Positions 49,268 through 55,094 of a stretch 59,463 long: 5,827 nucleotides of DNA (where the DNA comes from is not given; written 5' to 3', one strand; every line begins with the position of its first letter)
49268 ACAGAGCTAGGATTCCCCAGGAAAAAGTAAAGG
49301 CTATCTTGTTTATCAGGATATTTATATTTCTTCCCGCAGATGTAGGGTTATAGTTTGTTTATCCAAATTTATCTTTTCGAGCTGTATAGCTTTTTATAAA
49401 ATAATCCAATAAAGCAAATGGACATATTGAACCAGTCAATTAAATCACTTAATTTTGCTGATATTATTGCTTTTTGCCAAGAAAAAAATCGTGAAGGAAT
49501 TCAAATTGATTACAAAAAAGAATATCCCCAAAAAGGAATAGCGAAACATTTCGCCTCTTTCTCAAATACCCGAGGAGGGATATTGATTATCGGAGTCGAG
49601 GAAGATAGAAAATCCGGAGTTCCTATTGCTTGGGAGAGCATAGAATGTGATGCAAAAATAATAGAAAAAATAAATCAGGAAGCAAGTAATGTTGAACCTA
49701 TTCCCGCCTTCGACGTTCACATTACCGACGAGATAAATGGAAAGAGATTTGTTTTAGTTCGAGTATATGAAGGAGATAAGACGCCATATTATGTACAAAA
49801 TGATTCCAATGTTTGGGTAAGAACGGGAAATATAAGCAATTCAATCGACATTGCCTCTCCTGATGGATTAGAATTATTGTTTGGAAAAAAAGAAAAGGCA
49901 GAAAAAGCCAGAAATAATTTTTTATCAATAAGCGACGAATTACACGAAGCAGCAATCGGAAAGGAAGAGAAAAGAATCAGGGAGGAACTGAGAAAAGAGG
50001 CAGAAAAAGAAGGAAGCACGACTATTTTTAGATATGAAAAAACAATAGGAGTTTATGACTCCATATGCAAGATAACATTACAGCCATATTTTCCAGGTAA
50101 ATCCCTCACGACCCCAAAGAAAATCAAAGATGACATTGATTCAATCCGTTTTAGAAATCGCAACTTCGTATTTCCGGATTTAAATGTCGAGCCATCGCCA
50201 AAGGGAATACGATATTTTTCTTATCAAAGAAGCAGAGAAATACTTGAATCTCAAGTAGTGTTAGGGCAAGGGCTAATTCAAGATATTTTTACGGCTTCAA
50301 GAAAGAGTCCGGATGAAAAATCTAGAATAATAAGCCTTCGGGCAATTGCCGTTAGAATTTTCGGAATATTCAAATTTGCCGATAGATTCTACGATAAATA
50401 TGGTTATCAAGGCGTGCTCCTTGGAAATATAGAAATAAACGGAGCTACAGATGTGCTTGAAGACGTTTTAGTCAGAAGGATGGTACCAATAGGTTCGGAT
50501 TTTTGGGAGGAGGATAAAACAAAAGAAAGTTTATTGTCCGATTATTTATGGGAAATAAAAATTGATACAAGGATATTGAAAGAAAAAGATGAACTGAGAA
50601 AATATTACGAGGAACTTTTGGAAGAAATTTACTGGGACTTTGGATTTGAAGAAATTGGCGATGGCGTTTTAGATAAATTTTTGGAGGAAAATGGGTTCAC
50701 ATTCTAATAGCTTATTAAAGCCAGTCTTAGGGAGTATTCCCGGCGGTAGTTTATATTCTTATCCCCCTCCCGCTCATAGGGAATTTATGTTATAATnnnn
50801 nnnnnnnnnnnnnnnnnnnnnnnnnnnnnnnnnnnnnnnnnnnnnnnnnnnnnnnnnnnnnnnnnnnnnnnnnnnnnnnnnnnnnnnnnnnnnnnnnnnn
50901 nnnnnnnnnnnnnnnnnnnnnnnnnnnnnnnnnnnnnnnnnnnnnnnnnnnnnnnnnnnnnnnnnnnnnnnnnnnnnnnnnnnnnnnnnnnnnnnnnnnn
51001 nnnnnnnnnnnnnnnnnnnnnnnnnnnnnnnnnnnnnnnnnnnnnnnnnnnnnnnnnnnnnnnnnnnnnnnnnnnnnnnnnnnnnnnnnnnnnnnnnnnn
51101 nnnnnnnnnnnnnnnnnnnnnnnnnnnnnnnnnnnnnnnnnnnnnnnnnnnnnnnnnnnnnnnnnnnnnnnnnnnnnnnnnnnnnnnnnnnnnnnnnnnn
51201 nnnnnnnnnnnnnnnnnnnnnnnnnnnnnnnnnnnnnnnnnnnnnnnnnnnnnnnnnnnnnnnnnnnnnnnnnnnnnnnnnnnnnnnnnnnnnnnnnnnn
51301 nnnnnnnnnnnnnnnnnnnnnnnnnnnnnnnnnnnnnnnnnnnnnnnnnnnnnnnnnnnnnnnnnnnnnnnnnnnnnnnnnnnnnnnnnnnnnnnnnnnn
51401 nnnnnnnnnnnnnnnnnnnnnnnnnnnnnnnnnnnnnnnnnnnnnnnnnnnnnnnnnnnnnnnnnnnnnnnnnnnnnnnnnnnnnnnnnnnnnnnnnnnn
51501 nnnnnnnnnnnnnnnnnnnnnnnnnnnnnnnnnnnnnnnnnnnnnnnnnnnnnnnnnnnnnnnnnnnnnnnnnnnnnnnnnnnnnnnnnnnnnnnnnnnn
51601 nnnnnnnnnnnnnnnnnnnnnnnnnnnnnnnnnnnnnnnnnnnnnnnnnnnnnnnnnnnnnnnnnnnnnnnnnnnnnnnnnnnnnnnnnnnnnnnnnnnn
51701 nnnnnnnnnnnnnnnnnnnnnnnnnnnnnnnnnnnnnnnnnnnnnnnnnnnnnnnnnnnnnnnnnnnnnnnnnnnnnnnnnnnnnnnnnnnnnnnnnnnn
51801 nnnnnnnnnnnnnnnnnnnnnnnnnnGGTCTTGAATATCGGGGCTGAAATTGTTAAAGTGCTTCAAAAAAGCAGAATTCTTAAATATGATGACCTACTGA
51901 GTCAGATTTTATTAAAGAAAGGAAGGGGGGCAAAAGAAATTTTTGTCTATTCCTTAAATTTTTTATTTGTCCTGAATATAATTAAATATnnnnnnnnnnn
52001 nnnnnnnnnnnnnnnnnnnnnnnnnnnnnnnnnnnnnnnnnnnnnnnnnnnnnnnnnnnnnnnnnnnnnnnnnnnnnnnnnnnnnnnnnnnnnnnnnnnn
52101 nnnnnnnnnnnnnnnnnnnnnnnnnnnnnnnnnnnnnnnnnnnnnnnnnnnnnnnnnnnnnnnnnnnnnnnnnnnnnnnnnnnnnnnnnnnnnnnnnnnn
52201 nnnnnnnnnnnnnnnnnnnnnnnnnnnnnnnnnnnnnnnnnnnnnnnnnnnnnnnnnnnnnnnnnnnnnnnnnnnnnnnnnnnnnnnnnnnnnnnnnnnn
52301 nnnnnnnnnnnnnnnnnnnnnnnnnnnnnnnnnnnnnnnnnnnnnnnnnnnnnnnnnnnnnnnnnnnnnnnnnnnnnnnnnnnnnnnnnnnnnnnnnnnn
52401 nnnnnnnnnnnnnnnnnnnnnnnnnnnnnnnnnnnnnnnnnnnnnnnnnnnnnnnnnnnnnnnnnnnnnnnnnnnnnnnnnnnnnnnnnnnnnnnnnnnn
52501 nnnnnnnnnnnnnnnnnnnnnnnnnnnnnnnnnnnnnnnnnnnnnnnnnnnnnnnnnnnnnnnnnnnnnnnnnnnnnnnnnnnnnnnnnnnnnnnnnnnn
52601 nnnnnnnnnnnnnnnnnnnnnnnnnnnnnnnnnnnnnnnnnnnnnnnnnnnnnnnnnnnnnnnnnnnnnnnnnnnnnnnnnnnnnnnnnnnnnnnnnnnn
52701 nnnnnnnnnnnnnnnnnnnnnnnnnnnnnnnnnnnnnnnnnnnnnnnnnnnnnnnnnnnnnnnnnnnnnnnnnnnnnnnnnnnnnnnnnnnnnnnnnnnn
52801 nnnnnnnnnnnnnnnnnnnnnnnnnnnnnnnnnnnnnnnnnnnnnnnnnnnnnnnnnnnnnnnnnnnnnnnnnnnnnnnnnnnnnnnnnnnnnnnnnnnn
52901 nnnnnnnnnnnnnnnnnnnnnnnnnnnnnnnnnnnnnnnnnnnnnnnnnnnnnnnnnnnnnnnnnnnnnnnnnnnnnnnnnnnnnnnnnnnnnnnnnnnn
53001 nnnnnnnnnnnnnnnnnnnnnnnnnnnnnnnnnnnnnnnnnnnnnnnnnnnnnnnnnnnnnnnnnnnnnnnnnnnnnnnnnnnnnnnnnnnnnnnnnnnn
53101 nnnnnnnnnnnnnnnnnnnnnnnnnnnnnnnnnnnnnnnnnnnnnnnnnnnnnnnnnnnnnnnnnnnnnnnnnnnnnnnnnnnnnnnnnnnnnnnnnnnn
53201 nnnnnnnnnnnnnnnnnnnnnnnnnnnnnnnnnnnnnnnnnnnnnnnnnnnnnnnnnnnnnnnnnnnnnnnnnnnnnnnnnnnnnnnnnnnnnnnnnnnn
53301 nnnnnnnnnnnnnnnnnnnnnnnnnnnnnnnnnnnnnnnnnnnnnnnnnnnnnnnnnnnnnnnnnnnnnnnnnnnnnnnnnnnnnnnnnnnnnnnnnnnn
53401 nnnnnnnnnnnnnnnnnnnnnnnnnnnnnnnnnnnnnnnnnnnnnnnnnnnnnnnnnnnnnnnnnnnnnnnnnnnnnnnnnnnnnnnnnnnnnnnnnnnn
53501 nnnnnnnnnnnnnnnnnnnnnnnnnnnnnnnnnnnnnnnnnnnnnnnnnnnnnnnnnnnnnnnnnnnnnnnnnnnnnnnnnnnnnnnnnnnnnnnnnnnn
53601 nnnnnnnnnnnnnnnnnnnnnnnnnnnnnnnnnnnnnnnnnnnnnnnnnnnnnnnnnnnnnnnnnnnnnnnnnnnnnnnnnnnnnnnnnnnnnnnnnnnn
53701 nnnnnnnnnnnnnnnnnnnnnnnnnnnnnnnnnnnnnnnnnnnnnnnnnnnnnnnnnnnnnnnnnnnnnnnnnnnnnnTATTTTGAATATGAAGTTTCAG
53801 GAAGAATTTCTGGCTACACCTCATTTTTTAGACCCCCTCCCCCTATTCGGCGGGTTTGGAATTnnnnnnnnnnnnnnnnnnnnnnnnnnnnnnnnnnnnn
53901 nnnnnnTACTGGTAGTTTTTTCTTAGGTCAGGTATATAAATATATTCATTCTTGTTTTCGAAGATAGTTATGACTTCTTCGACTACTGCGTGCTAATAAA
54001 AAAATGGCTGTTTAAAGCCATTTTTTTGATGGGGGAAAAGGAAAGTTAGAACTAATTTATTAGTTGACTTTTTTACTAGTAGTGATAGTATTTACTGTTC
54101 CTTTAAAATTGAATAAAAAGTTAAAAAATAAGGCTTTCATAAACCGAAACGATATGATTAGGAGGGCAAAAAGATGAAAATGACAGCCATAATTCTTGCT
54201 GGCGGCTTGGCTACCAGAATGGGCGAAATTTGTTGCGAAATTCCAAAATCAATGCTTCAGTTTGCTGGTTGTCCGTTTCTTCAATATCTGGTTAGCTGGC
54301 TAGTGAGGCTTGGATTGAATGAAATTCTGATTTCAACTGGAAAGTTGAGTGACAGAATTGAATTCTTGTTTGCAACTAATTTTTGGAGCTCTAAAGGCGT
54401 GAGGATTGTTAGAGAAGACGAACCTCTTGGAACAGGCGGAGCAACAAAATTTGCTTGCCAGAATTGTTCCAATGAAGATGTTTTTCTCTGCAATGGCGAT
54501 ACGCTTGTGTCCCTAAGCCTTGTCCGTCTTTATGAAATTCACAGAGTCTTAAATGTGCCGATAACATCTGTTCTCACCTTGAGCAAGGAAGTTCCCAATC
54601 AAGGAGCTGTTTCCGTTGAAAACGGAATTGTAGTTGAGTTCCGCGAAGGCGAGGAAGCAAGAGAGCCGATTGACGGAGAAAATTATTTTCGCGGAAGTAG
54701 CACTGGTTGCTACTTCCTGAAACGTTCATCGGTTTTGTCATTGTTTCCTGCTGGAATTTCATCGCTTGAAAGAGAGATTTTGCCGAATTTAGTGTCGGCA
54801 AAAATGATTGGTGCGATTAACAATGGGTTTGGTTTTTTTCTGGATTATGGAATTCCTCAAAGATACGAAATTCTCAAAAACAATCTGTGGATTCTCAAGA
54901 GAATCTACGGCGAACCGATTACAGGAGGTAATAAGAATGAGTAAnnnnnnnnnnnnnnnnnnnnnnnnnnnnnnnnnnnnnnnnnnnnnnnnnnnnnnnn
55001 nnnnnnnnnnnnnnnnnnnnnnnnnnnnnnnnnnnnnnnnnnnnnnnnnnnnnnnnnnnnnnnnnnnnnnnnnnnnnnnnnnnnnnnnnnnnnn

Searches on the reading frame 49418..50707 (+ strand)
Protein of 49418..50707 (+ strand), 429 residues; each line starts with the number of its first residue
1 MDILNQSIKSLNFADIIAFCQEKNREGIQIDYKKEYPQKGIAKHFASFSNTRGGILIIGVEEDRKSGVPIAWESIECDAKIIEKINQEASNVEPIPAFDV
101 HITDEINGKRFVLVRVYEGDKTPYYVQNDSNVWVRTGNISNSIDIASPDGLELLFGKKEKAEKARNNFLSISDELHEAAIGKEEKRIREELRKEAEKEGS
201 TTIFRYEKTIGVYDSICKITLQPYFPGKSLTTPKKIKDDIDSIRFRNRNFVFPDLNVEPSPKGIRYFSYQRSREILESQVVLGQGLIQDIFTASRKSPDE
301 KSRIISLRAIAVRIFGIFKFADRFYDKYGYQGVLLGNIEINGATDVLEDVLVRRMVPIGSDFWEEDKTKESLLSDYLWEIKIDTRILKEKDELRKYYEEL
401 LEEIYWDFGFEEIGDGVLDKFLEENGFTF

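Call 76: search_protein_families(library=pfam, proteins=[window:49418-50707:+], max_evalue=0.001)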
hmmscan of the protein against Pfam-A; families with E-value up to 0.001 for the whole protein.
window:49418-50707:+ (429 aa): 1 family
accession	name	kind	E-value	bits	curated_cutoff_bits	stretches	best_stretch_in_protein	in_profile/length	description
PF04326.19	SLFN_AlbA_2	-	2.1e-15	57.7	25.3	1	26-141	1-115/118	Schlafen, AlbA_2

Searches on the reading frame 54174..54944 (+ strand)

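Call 76: search_protein_families(library=pfam, proteins=[window:54174-54944:+], max_evalue=0.001)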
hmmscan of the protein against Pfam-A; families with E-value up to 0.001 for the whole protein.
window:54174-54944:+ (256 aa): 2 families
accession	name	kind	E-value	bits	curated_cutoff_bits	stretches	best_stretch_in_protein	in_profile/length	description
PF12804.13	NTP_transf_3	-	3.4e-12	47.3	27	1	5-110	1-96/160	MobA-like NTP transferase domain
PF00483.29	NTP_transferase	-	1.3e-11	45.1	21.2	1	5-187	2-185/245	Nucleotidyl transferase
